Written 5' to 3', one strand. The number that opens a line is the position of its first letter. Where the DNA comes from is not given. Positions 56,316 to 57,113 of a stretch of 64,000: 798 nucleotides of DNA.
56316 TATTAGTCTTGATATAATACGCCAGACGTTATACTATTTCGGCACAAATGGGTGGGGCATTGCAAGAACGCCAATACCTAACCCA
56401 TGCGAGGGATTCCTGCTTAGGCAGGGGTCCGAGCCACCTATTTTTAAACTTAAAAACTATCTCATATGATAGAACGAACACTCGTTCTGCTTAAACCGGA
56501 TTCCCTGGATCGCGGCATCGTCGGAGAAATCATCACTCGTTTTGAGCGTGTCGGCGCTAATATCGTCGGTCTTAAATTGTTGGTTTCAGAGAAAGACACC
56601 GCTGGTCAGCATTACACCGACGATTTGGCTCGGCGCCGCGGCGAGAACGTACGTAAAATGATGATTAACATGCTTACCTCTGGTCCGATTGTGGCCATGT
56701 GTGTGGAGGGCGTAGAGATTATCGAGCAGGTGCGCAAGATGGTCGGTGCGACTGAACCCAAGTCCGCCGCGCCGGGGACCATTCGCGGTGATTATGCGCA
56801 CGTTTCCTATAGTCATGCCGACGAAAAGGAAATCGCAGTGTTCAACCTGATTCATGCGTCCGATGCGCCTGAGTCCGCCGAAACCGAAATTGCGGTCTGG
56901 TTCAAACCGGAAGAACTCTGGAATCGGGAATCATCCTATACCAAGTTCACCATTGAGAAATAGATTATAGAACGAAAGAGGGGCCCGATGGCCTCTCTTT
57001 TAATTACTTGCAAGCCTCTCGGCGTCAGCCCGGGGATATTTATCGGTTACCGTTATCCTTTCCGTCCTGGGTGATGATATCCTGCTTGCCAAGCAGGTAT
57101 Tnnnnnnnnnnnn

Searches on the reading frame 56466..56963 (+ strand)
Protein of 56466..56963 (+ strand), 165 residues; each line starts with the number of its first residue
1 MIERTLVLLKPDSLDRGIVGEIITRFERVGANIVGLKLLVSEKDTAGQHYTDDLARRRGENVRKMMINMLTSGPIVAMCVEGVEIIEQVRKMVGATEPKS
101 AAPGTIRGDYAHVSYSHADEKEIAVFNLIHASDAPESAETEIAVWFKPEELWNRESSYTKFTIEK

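Call 17: search_protein_families(library=pfam, proteins=[window:56466-56963:+], max_evalue=0.001)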
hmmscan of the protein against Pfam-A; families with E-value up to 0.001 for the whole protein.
window:56466-56963:+ (165 aa): 1 family
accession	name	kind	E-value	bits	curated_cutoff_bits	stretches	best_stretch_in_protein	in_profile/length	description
PF00334.24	NDK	-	9.2e-41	139.3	27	1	3-150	1-134/135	Nucleoside diphosphate kinase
